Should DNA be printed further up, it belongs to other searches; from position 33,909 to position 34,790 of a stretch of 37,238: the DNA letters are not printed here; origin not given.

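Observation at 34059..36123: Two-gene methyltransferase cassette wedged between translationally coupled genes of a leu-like metabolic operon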

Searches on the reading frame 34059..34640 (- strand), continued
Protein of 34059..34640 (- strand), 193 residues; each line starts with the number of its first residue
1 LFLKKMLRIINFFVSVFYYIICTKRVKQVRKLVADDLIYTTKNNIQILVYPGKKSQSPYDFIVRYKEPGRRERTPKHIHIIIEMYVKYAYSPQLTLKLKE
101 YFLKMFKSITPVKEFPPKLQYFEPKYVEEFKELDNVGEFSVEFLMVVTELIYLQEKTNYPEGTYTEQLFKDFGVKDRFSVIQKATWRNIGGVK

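Call 31: fold_search(model_id=the predicted structure, library=viral)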
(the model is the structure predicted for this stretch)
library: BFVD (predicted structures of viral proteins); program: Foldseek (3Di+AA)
matches with E <= 10: 346; with E <= 0.001: 0
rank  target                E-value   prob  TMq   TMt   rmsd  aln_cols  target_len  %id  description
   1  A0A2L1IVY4            7.4e-02  0.92  0.45  0.43   8.4       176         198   13  Uncharacterized protein [Streptomyces phage BillNye]
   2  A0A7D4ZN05            2.5e-01  0.16  0.25  0.21  16.8       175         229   13  Uncharacterized protein [Drosophila-associated adintovirus 2]
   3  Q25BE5                2.7e-01  0.08  0.18  0.20  19.6       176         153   10  Uncharacterized protein [His 2 virus]
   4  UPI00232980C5         3.2e-01  0.09  0.16  0.18  15.8       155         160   14  (no name look-up for this kind of identifier)
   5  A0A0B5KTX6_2          4.2e-01  0.07  0.19  0.04  17.9       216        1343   10  RNA-directed RNA polymerase L [Xinzhou Spider Virus]
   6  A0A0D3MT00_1          4.5e-01  0.10  0.22  0.06  20.8       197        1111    7  Tail tape measure protein [Lactococcus phage WRP3]
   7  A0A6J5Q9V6            4.7e-01  0.38  0.16  0.40   4.7        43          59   16  Uncharacterized protein [uncultured Caudovirales phage]
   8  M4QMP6                5.0e-01  0.04  0.15  0.15  17.1       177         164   11  (no name in the UniProt tables at hand)
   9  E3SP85                6.7e-01  0.54  0.18  0.48   3.8        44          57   16  Predicted protein [Cyanophage NATL2A-133]
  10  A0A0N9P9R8            7.5e-01  0.06  0.17  0.20  17.3       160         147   12  (no name in the UniProt tables at hand)
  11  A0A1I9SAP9            8.0e-01  0.63  0.18  0.38   3.2        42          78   17  Uncharacterized protein [Rhodococcus phage Weasels2]
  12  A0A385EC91            8.0e-01  0.09  0.19  0.23  10.9        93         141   11  Uncharacterized protein [Caulobacter phage CcrBL9]
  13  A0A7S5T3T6            8.5e-01  0.12  0.18  0.14  17.5       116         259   11  (no name in the UniProt tables at hand)
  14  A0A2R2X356            8.5e-01  0.08  0.22  0.05  15.7       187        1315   13  Uncharacterized protein [Leptomonas pyrrhocoris RNA virus satellite RNA3]
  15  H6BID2                8.5e-01  0.06  0.20  0.11  14.7       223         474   11  Uncharacterized protein [Synechococcus phage S-RIM8 A.HR1]
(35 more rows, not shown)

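Call 43: search_protein_families(library=pfam, proteins=[L109:3799-4872:+, L109:4862-5905:+, L109:5914-6519:+, L109:6519-7424:+, L109:7421-8215:+, L109:8202-8909:+, L109:9033-10307:+], max_evalue=0.01)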
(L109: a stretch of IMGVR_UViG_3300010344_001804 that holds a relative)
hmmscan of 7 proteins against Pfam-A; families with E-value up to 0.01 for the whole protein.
L109:3799-4872:+ (357 aa): 2 families
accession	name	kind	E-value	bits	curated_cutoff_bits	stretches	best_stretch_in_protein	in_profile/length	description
PF13588.12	HSDR_N_2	-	5.9e-07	30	25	1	34-143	2-102/110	Type I restriction enzyme R protein N terminus (HSDR_N)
PF04313.20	HSDR_N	-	2.1e-06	28.2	25.1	1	62-141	117-196/198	Type I restriction enzyme R protein N terminus (HSDR_N)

L109:4862-5905:+ (347 aa): 1 family
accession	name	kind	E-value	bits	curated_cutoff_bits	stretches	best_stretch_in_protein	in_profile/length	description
PF02086.21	MethyltransfD12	-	2e-54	185.4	22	1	54-329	1-253/253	D12 class N6 adenine-specific DNA methyltransferase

L109:5914-6519:+ (201 aa): 0 families

L109:6519-7424:+ (301 aa): 1 family
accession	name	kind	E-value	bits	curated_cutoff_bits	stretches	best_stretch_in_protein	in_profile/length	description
PF04556.18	DpnII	-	3.9e-92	308.9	23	1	20-294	3-277/278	DpnII restriction endonuclease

L109:7421-8215:+ (264 aa): 7 families
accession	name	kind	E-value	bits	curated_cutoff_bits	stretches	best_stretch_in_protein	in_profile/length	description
PF01555.25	N6_N4_Mtase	-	9.4e-62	209.3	26.7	1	30-252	1-219/221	DNA methylase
PF13847.12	Methyltransf_31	-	0.00035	20.7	27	0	9-95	54-111/145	Methyltransferase domain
PF01170.24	UPF0020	-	0.0011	19.2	22.3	0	209-240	23-54/197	RMKL-like, methyltransferase domain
PF03602.21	Cons_hypoth95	-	0.0021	18.2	24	0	21-42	103-126/182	Conserved hypothetical protein 95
PF09445.16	Methyltransf_15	-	0.0024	17.9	22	0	217-255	3-41/165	RNA cap guanine-N2 methyltransferase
PF13649.12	Methyltransf_25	-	0.005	17.9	27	0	74-89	82-97/97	Methyltransferase domain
PF05063.20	MT-A70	-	0.009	16.4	23.9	0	90-166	47-124/172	MT-A70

L109:8202-8909:+ (235 aa): 0 families

L109:9033-10307:+ (424 aa): 0 families

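Call 45: search_dna_similar(query=L109:5914-6519:+, collection=phages, mode=protein, max_evalue=0.001)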
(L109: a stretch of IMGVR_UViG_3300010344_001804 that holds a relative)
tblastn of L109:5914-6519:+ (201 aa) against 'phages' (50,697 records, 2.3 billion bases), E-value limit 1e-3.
No match.

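Call 46: search_dna_similar(query=window:34059-34625:-, collection=plasmids, mode=protein, max_evalue=0.001)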
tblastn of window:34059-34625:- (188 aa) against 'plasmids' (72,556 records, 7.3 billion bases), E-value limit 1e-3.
No match.

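Call 54: find_homologous_proteins(query=L109:5914-6519:+, max_evalue=0.001)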
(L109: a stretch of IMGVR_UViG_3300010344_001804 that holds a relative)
Query L109:5914-6519:+ (201 aa): 5 proteins with E <= 0.001 among 87 candidates.
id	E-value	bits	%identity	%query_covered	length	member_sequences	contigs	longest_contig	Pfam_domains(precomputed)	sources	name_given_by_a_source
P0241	9.4e-119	413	90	100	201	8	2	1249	-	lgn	-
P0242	2.0e-103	363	79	100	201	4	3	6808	-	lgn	-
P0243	7.0e-64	234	54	98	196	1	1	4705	-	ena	-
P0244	6.2e-52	195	49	100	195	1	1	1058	-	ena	-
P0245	6.4e-28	116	40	83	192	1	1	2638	-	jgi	jgi:hypothetical protein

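Call 56: find_encoding_contigs(protein=P0243, flank=5000, max_places=2)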
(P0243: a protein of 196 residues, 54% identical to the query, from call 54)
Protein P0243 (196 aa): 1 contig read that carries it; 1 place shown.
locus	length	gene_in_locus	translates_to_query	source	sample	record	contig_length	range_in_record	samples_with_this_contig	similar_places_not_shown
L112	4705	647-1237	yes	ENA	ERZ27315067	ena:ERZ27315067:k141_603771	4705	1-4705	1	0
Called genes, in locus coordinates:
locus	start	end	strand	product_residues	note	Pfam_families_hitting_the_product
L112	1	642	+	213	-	?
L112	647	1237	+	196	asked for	-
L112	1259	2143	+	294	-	PF04556:DpnII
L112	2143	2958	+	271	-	PF01555:N6_N4_Mtase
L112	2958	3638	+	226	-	-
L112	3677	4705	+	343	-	?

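Call 57: find_encoding_contigs(protein=P0245, flank=5000, max_places=2)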
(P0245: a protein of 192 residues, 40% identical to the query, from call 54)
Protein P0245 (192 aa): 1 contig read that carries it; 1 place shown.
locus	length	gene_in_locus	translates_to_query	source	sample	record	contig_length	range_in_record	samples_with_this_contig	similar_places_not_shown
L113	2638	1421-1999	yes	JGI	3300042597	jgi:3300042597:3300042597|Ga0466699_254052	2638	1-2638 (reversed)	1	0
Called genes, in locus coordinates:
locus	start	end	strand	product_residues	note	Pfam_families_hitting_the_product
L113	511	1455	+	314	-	PF02086:MethyltransfD12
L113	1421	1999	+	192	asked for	-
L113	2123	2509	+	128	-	-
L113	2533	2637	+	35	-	?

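Call 60: find_encoding_contigs(protein=P0004, flank=7000, max_places=2)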
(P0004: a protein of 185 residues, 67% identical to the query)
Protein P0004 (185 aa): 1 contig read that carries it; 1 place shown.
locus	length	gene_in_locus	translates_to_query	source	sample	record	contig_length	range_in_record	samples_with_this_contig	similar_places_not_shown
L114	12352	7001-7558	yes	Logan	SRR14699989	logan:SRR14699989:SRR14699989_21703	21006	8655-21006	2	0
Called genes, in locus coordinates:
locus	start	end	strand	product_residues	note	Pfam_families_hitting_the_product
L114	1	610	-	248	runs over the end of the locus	PF20260:PUA_4 (weak), PF04452:Methyltrans_RNA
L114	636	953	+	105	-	-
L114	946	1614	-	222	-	-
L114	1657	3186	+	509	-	PF00682:HMGL-like, PF22617:HCS_D2, PF08502:LeuA_dimer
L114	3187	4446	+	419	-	PF00330:Aconitase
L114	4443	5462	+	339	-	PF01208:URO-D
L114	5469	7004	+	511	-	PF01555:N6_N4_Mtase, PF01170:UPF0020 (weak), PF03602:Cons_hypoth95 (faint), PF09445:Methyltransf_15 (weak), PF13847:Methyltransf_31, PF08241:Methyltransf_11, PF13649:Methyltransf_25 (weak), PF01555:N6_N4_Mtase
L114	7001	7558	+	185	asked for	-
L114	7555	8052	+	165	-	PF06434:Aconitase_2_N (faint), PF00694:Aconitase_C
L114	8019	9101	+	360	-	PF00180:Iso_dh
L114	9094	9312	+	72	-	PF09413:DUF2007 (weak)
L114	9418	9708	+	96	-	PF13291:ACT_4 (weak), PF13740:ACT_6, PF01842:ACT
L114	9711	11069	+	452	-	PF05167:DUF711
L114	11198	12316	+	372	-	PF00392:GntR, PF00532:Peripla_BP_1, PF13407:Peripla_BP_4, PF13377:Peripla_BP_3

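Call 63: search_protein_representatives(alignment_id=A1)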
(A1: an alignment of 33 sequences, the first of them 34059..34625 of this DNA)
Query: 33 sequences, 185 profile positions. Proteins with E-value up to 0.001 (for the whole library): 231; up to 1e-10: 120; up to 1e-30: 31. The best 150 are listed.
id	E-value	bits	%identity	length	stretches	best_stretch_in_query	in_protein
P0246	1.8e-62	226.6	-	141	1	1-141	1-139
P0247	3.0e-61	222.7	-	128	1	58-185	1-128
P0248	7.3e-59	214.9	-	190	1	30-183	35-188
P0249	5.1e-54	199.1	-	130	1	1-119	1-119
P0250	2.3e-53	197.0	-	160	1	30-183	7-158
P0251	5.4e-53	195.8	-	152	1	31-180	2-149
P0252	2.4e-51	190.4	-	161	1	31-181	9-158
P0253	3.6e-51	189.8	-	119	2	124-183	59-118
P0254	4.0e-50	186.4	-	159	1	30-183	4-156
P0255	1.1e-42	162.1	-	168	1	52-157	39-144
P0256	3.5e-42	160.5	-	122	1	43-128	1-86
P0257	5.4e-42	159.9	-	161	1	29-181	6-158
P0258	1.4e-40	155.3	-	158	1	31-184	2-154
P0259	4.3e-40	153.7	-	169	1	32-181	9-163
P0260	9.3e-40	152.6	-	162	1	31-183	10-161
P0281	2.3e-27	112.2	-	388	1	31-166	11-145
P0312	9.4e-18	80.9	-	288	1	41-166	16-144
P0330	1.0e-13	67.7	-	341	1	44-179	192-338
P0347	7.7e-12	61.6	-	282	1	41-183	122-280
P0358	3.9e-11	59.3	-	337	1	39-180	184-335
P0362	6.7e-11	58.6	-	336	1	23-180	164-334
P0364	9.6e-11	58.0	-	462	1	40-152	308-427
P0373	5.6e-10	55.5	-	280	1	33-182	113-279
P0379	1.6e-09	54.1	-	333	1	44-180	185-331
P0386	6.2e-09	52.2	-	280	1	33-181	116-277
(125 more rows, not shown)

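Call 64: search_protein_families(library=pfam, proteins=[P0281, P0312, P0330, P0347, P0358, P0362, P0364, P0373, P0379, P0386], max_evalue=0.01)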
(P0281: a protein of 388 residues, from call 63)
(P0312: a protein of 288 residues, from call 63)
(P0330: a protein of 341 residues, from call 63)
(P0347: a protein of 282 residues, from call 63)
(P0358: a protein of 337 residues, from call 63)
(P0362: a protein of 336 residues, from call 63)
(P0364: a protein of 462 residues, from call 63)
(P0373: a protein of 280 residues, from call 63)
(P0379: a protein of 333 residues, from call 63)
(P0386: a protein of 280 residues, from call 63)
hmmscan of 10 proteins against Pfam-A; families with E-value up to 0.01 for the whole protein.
P0281 (388 aa): 2 families
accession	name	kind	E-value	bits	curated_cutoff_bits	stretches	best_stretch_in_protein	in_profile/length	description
PF13676.11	TIR_2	-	1.6e-17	64.6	28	1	184-303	1-119/122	TIR domain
PF01582.25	TIR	-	0.0017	18.6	21.3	1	182-274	2-93/179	TIR domain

P0312 (288 aa): 0 families

P0330 (341 aa): 1 family
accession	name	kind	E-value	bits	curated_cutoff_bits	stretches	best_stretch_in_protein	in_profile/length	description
PF00618.25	RasGEF_N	-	0.0099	16.5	28.3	0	59-94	28-63/106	RasGEF N-terminal motif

P0347 (282 aa): 0 families

P0358 (337 aa): 0 families

P0362 (336 aa): 0 families

P0364 (462 aa): 1 family
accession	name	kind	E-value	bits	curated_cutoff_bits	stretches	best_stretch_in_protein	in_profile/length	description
PF02086.21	MethyltransfD12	-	7.3e-59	200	22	1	12-256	1-250/253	D12 class N6 adenine-specific DNA methyltransferase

P0373 (280 aa): 0 families

P0379 (333 aa): 0 families

P0386 (280 aa): 0 families

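Call 66: find_encoding_contigs(protein=P0281, flank=5000, max_places=3)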
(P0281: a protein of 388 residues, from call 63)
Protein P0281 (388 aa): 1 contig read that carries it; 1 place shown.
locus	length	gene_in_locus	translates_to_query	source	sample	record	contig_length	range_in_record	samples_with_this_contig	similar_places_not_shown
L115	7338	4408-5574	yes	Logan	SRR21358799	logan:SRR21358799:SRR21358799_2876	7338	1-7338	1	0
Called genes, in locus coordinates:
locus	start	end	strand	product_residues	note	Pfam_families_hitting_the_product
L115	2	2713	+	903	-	?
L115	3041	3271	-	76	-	PF13783:DUF4177 (weak)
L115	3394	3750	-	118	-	-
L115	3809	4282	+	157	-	-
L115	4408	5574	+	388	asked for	PF13676:TIR_2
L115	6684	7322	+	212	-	-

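Call 68: find_encoding_contigs(protein=P0330, flank=5000, max_places=3)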
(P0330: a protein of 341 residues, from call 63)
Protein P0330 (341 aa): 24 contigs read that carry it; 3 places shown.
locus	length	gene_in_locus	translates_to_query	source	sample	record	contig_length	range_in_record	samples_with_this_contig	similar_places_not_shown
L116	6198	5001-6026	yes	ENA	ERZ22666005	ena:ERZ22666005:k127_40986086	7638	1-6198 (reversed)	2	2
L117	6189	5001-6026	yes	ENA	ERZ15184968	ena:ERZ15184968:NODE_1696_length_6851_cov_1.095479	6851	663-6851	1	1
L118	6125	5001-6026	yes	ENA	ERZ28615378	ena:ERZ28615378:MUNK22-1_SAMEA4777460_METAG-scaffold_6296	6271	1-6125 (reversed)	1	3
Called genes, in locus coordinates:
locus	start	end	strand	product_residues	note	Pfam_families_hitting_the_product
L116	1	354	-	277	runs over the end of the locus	PF02086:MethyltransfD12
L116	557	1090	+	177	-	-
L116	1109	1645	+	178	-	PF20472:PDDEXK_11 (weak)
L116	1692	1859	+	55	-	-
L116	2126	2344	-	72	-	PF24313:Paratox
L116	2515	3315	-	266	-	PF03602:Cons_hypoth95 (faint), PF01555:N6_N4_Mtase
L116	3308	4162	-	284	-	PF02086:MethyltransfD12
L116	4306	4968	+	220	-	PF02976:MutH (weak)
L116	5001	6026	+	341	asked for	-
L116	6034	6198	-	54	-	?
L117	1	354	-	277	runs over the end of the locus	PF02086:MethyltransfD12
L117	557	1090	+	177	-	-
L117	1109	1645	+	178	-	PF20472:PDDEXK_11 (weak)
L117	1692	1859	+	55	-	-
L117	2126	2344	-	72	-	PF24313:Paratox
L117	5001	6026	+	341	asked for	-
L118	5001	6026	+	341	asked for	-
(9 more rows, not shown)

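Call 69: find_encoding_contigs(protein=P0250, flank=5000, max_places=3)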
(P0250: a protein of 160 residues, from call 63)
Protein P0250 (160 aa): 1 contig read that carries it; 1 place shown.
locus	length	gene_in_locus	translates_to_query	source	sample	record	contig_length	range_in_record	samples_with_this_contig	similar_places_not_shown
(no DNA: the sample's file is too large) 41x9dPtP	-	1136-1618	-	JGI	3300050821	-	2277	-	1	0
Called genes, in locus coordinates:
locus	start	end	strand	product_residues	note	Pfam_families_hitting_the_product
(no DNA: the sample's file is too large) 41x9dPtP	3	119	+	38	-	?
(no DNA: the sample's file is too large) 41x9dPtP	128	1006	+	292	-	PF04556:DpnII, PF26568:RE_BanI_C (faint)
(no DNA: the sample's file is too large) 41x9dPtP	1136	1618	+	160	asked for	-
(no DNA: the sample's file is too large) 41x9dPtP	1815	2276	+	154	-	?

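Call 72: search_protein_families(library=phrogs, proteins=[window:34059-34625:-, L109:5914-6519:+, L109:8202-8909:+, L116:5001-6026:+, P0281, L109:3799-4872:+, L109:9033-10307:+], max_evalue=0.01)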
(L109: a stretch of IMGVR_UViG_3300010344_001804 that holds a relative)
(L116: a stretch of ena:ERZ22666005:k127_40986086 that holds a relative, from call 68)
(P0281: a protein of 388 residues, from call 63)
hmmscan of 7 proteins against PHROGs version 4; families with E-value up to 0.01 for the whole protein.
window:34059-34625:- (188 aa): 0 families

L109:5914-6519:+ (201 aa): 0 families

L109:8202-8909:+ (235 aa): 0 families

L116:5001-6026:+ (341 aa): 0 families

P0281 (388 aa): 2 families
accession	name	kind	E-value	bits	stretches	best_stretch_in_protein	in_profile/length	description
phrog_15646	-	unknown function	5.4e-13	50.1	1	179-269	157-245/293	-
phrog_9211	-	unknown function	1.7e-05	25.3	1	180-267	131-216/268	-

L109:3799-4872:+ (357 aa): 1 family
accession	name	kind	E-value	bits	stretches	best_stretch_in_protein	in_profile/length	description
phrog_4225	-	DNA, RNA and nucleotide metabolism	6.3e-15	56.1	1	27-184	18-166/357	endonuclease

L109:9033-10307:+ (424 aa): 0 families
